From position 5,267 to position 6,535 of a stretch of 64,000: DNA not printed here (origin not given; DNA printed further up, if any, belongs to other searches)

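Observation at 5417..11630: Candidate novel membrane-tethered RiPP-like maturation system: RRE-M50 protease, SPFH-rSAM/SPASM, rSAM/SPASM, GSW-rich repeat protein, third rSAM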

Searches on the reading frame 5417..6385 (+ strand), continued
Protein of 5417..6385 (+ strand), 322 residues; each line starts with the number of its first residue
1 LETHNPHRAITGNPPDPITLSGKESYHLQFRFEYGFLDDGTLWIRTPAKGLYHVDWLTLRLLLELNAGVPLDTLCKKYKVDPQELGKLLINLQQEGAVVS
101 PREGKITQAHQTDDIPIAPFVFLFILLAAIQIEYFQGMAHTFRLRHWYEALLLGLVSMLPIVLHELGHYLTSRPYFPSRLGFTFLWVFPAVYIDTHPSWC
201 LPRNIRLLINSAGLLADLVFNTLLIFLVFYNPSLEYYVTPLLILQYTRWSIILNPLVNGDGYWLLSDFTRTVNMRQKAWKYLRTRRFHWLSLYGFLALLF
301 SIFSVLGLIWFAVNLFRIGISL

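Call 47: search_solved_structures(query=A4, max_evalue=10, show_alignments=2)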
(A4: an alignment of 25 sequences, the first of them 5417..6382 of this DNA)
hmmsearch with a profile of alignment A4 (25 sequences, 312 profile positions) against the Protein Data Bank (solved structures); distinct sequences matched with E-value up to 10: 11.
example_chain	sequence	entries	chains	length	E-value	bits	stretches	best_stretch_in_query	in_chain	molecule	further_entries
9j8g_A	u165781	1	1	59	0.076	15.1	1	42-90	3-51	Z-DNA-binding protein 1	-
1j75_A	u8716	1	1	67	0.098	14.8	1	42-90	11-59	Tumor Stroma and Activated Macrophage Protein DLM-1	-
2ma3_A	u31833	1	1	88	0.15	14.2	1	58-93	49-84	DNA replication initiator (Cdc21/Cdc54)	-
2heo_A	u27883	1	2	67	0.29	13.2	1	42-89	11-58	Z-DNA binding protein 1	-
3b4r_A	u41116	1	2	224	0.49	12.5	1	109-299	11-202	Putative zinc metalloprotease MJ0392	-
9fqr_Fp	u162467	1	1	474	0.57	12.3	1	120-201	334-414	Tetratricopeptide repeat protein 29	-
9j89_D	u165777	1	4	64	0.59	12.2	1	41-87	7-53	Z-DNA-binding protein 1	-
9d2f_L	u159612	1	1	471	0.67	12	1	120-215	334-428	Tetratricopeptide repeat protein 29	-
2lnb_A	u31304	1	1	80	0.96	11.5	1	41-87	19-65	Z-DNA-binding protein 1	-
7ueb_E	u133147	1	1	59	1.6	10.8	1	46-92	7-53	PscE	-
9e5c_1c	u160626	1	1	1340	2.1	10.4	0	8-77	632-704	CMF5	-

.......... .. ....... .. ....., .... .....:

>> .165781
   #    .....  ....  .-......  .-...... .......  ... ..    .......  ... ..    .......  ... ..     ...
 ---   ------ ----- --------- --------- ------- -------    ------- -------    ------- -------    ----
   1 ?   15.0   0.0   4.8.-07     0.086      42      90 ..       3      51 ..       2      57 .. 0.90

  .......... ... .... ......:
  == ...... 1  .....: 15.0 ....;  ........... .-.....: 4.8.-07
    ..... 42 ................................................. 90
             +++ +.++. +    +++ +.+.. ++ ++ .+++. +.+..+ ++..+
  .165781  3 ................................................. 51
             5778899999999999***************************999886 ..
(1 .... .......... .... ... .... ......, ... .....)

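Call 58: predict_structure(alignment_id=A4)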
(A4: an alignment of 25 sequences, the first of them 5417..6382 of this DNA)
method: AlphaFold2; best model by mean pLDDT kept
length: 322 residues; sequences in the alignment: 25
mean_pLDDT: 84.0   pTM: 0.76
mean pLDDT of the five models: 84.0, 83.7, 83.3, 81.1, 80.9
residues with pLDDT >= 90: 143; 70-90: 148; 50-70: 8; < 50: 23
segments of 3 or more residues with pLDDT < 50: 1-19
pLDDT, mean of each block of 10 residues (from residue 1): 31 39 75 87 86 89 92 91 88 90 86 85 96 94 89 92 93 87 76 84 90 95 96 95 93 83 84 80 77 83 90 77 44
secondary structure, 60 per line:
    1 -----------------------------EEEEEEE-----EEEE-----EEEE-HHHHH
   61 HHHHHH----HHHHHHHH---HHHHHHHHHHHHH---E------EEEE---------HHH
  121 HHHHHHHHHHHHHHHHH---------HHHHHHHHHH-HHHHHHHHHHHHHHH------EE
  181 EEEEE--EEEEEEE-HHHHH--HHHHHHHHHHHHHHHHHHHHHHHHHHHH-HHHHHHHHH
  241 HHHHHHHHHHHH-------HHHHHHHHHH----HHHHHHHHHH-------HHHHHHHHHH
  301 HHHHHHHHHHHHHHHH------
elements in order: E30-36 E42-45 E51-54 H56-66 H71-78 H82-94 E105-108 H118-137 H147-156 H158-172 E179-185 E188-194 H196-200 H203-230 H232-252 H260-269 H274-283 H291-316

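Call 60: fold_search(model_id=the predicted structure, library=pdb)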
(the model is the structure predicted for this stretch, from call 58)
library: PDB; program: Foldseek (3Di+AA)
matches with E <= 10: 81; with E <= 0.001: 0
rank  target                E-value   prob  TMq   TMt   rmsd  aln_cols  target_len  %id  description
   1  8vpo                  1.1e+00  0.77  0.21  0.15  13.9       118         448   12  X-Ray Crystal Structure of TigE from Paramaledivibacter caminithermalis (released 2024-02-07)
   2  8qtn_B                1.3e+00  0.08  0.17  0.18  17.1       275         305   10  Cryo-EM structure of the apo yeast Ceramide Synthase (released 2024-10-23)
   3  5wek_A                1.3e+00  0.07  0.16  0.07  23.6       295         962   15  GluA2 bound to antagonist ZK and GSG1L in digitonin, state 1 (released 2017-08-02)
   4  5d80_G                1.3e+00  0.06  0.12  0.16  29.6       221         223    8  Crystal Structure of Yeast V1-ATPase in the Autoinhibited Form (released 2016-06-08)
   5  9ol6_A                1.4e+00  0.02  0.10  0.02  27.4       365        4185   10  Rabbit Ryanodine Receptor 1: DMSO Control Closed Conformation (released 2025-12-03)
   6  8afz_A                1.4e+00  0.02  0.09  0.08  29.9       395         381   11  Architecture of the ESCPE-1 membrane coat (released 2023-06-21)
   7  2rai_A                1.7e+00  0.02  0.10  0.09  29.8       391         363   10  The PX-BAR membrane remodeling unit of Sorting Nexin 9 (released 2007-12-11)
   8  7ryy_A                1.7e+00  0.04  0.14  0.09  25.2       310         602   10  Structure of the complex of LBD-TMD part of AMPA receptor GluA2 with auxiliary subunit TARP gamma-5 bound to agonist g (released 2021-10-27)
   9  8drp_A                1.8e+00  0.02  0.10  0.07  26.3       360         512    9  Focus/local refined map in C4 of signal subtracted RyR1 particles (released 2023-05-31)
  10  7waw                  1.9e+00  0.06  0.14  0.10  18.1       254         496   14  MurJ inward closed form (released 2022-06-01)
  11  2rai_B                2.1e+00  0.02  0.11  0.10  30.1       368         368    8  The PX-BAR membrane remodeling unit of Sorting Nexin 9 (released 2007-12-11)
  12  5v1u_B                2.2e+00  0.35  0.15  0.42   4.1        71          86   15  TbiB1 in Complex with the TbiA(beta) Leader Peptide (released 2018-09-05)
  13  8ss6_A                2.2e+00  0.04  0.14  0.06  23.0       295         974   12  Structure of AMPA receptor GluA2 complex with auxiliary subunits TARP gamma-5 and cornichon-2 bound to competitive ant (released 2023-09-06)
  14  4q0f_C                2.3e+00  0.11  0.09  0.31   8.8        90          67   17  Crystal Structure of Thermotoga maritima FtsH Periplasmic domain (released 2015-04-01)
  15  8ss2_A                2.7e+00  0.04  0.15  0.07  23.2       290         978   10  Structure of AMPA receptor GluA2 complex with auxiliary subunits TARP gamma-5 and cornichon-2 bound to competitive ant (released 2023-09-06)
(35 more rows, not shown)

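Call 67: search_protein_representatives(alignment_id=A4)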
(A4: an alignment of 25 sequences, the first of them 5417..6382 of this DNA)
Query: 25 sequences, 312 profile positions. Proteins with E-value up to 0.001 (for the whole library): 8996; up to 1e-10: 3617; up to 1e-30: 27. The best 150 are listed.
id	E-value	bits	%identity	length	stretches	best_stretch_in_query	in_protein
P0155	1.4e-130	451.2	-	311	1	10-311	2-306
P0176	2.0e-129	447.4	-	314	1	11-308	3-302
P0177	4.1e-100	351.1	-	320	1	14-308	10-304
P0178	2.5e-98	345.2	-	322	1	7-309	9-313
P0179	2.9e-93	328.6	-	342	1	14-310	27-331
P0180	1.0e-92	326.8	-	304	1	13-304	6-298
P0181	4.9e-86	304.9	-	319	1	16-309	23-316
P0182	1.6e-79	283.5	-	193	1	133-310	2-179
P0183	5.2e-78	278.5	-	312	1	17-308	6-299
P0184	5.9e-73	261.9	-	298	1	18-308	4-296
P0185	2.1e-64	233.8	-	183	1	8-184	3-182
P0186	8.8e-59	215.4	-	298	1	16-308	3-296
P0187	7.7e-53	195.8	-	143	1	5-136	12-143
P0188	7.1e-50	186.1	-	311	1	18-301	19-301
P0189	3.9e-45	170.5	-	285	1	18-294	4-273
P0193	4.1e-36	140.9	-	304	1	20-304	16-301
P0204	2.5e-29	118.6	-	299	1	17-304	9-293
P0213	9.1e-26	106.9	-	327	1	17-295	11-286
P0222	4.0e-23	98.2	-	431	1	103-272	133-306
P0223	1.1e-22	96.7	-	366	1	25-299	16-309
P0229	9.9e-22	93.7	-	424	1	94-272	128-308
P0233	2.2e-21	92.5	-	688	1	108-303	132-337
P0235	2.4e-21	92.4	-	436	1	10-293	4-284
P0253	1.2e-20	90.1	-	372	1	17-301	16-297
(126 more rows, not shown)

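Call 68: search_protein_families(library=ncbifam, proteins=[P0188, P0193, P0204, P0213, P0223, P0235, P0253, P0222, P0229, P0233], max_evalue=0.00001)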
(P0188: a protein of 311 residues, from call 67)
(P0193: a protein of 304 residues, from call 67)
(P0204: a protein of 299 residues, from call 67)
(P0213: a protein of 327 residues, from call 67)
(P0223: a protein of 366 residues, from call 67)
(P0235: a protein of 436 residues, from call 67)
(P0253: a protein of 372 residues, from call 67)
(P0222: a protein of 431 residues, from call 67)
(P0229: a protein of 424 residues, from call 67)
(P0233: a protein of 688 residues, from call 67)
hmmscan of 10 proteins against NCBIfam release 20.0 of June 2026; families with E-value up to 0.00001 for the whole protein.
P0188 (311 aa): 2 families
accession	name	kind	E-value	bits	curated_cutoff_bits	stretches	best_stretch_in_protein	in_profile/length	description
NF041824.1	daptide_HExxH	equivalog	1.2e-18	67.4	300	1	80-272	105-299/379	daptide biosynthesis intramembrane metalloprotease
NF058609.1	RiPP_HExxH_LiaK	equivalog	9.4e-13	48.4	225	1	107-266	61-221/246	YydH/LiaK family epipeptide maturation metalloprotease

P0193 (304 aa): 1 family
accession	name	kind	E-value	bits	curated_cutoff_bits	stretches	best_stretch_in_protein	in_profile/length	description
NF041824.1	daptide_HExxH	equivalog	1.4e-15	57.4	300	1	100-272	126-302/379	daptide biosynthesis intramembrane metalloprotease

P0204 (299 aa): 1 family
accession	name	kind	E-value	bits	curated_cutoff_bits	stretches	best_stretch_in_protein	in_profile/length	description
NF041824.1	daptide_HExxH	equivalog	3.7e-15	56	300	1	100-262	135-300/379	daptide biosynthesis intramembrane metalloprotease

P0213 (327 aa): 2 families
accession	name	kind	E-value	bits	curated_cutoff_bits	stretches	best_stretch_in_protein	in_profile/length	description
NF041824.1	daptide_HExxH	equivalog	3.4e-20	72.5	300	1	96-264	130-301/379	daptide biosynthesis intramembrane metalloprotease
NF058609.1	RiPP_HExxH_LiaK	equivalog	1.1e-07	31.8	225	1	96-250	55-215/246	YydH/LiaK family epipeptide maturation metalloprotease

P0223 (366 aa): 2 families
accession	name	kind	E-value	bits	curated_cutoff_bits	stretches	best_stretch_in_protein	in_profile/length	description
NF058609.1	RiPP_HExxH_LiaK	equivalog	9.2e-10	38.6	225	1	119-268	62-213/246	YydH/LiaK family epipeptide maturation metalloprotease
NF041824.1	daptide_HExxH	equivalog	1.4e-08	34.3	300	1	195-283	209-300/379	daptide biosynthesis intramembrane metalloprotease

P0235 (436 aa): 1 family
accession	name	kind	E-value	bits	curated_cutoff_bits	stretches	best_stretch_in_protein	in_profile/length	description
NF041824.1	daptide_HExxH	equivalog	1.4e-13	50.8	300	1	124-309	154-353/379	daptide biosynthesis intramembrane metalloprotease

P0253 (372 aa): 1 family
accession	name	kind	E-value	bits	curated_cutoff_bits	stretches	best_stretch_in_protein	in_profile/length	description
NF041824.1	daptide_HExxH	equivalog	7.5e-14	51.6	300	1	98-273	125-303/379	daptide biosynthesis intramembrane metalloprotease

P0222 (431 aa): 2 families
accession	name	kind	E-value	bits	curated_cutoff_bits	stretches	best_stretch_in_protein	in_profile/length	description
NF041824.1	daptide_HExxH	equivalog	1.6e-35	122.9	300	1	20-357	13-347/379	daptide biosynthesis intramembrane metalloprotease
NF058609.1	RiPP_HExxH_LiaK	equivalog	3.1e-17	63.1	225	1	152-293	74-214/246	YydH/LiaK family epipeptide maturation metalloprotease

P0229 (424 aa): 2 families
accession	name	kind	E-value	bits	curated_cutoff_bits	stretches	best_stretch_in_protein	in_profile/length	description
NF041824.1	daptide_HExxH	equivalog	2.3e-23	82.9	300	1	39-353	27-339/379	daptide biosynthesis intramembrane metalloprotease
NF058609.1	RiPP_HExxH_LiaK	equivalog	2.1e-14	53.8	225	1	137-303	55-222/246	YydH/LiaK family epipeptide maturation metalloprotease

P0233 (688 aa): 3 families
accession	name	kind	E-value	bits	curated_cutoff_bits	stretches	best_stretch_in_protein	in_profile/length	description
NF041824.1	daptide_HExxH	equivalog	2.6e-42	145.3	300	1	14-339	10-340/379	daptide biosynthesis intramembrane metalloprotease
NF058609.1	RiPP_HExxH_LiaK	equivalog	1.2e-18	67.7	225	1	82-289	9-217/246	YydH/LiaK family epipeptide maturation metalloprotease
NF045576.1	BT_3928_fam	equivalog_domain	4e-07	29.5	250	1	449-559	51-158/358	BT_3928 family protein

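Call 75: search_protein_families(library=pfam, proteins=[L017:7025-7975:+, L017:7968-8906:+, L017:8919-9686:+, L017:9788-11761:+, L011:2700-3720:+, L011:3842-4801:+], max_evalue=0.01)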
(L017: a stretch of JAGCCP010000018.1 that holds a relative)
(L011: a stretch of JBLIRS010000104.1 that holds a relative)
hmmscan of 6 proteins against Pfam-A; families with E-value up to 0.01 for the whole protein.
L017:7025-7975:+ (316 aa): 3 families
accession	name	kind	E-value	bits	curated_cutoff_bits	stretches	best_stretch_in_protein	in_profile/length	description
PF08443.16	RimK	-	1.1e-14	55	21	1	141-312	8-188/188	RimK-like ATP-grasp domain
PF02655.19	ATP-grasp_3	-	1.3e-08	35.6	23.2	1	143-289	10-155/160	ATP-grasp domain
PF02955.21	GSH-S_ATP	-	0.00049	20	23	1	150-258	11-132/175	Prokaryotic glutathione synthetase, ATP-grasp domain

L017:7968-8906:+ (312 aa): 0 families

L017:8919-9686:+ (255 aa): 2 families
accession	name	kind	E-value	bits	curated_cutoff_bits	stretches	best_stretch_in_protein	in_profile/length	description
PF01145.31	Band_7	-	1e-38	133.6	23.6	1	26-193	4-175/176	SPFH domain / Band 7 family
PF13421.11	Band_7_1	-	2.1e-06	28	24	1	117-178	145-208/211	SPFH domain-Band 7 family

L017:9788-11761:+ (657 aa): 1 family
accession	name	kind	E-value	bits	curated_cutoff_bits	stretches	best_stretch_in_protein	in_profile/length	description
PF24196.1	DUF7421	-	0.00034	21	27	0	388-409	28-49/61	Family of unknown function (DUF7421)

L011:2700-3720:+ (340 aa): 3 families
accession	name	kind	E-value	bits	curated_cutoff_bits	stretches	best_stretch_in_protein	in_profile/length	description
PF04055.27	Radical_SAM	-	2e-23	83.8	29.5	1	25-177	4-165/166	Radical SAM superfamily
PF13186.11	SPASM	-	1.3e-08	35.5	21.5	1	246-309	1-67/67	Iron-sulfur cluster-binding domain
PF13353.11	Fer4_12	-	0.00018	22.3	22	1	25-130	12-121/137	4Fe-4S single cluster domain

L011:3842-4801:+ (320 aa): 2 families
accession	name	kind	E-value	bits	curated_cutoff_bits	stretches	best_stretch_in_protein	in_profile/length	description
PF04055.27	Radical_SAM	-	1.3e-22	81.2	29.5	1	14-173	2-166/166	Radical SAM superfamily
PF13353.11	Fer4_12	-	0.00023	21.9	22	1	16-79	12-74/137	4Fe-4S single cluster domain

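Call 84: find_encoding_contigs(protein=P0188, flank=7000, max_places=2)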
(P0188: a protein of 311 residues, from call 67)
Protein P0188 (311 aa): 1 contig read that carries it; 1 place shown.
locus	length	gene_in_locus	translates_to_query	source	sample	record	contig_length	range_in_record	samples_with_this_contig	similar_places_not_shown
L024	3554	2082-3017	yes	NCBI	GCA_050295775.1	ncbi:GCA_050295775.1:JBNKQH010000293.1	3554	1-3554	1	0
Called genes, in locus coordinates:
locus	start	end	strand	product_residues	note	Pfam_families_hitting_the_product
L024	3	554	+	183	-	?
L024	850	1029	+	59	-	-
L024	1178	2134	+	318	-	PF08443:RimK, PF14243:R2K_3 (weak), PF02955:GSH-S_ATP (weak)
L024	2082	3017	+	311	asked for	-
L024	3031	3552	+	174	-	?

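Call 102: find_related_loci(query=A4, collection=metagenome_contigs, flank=7000)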
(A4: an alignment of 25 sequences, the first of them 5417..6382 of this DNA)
Query A4 (322 aa) in metagenome_contigs; peptide patterns used: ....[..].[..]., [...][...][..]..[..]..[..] (x = any residue, [..] = any of these).
600 stretches matched a pattern (row limit reached: there are more); 14 encode a relative of the query (tblastn E <= 1e-3); 14 distinct loci.
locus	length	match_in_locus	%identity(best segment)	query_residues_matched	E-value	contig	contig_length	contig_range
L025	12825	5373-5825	33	164-310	9e-19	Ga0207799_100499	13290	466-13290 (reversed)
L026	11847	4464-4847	33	140-267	1e-13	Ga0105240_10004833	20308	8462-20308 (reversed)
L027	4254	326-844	31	149-304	5e-13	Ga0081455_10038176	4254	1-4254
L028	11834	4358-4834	29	163-304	6e-13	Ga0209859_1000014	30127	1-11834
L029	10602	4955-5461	28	151-309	3e-12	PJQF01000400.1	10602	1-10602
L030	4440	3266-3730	27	156-306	1e-11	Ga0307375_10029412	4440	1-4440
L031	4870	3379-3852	29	158-310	2e-11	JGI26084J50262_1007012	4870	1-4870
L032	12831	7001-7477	27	164-301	4e-10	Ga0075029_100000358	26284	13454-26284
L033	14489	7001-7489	26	161-306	3e-10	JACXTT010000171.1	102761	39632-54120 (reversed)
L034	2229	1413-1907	28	164-311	7e-10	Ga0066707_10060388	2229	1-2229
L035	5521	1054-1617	28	134-304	2e-9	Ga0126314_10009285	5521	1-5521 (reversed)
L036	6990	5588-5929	29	164-277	1e-8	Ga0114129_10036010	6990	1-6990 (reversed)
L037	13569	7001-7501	27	119-282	9e-8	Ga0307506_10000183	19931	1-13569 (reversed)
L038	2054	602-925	31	162-269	2e-6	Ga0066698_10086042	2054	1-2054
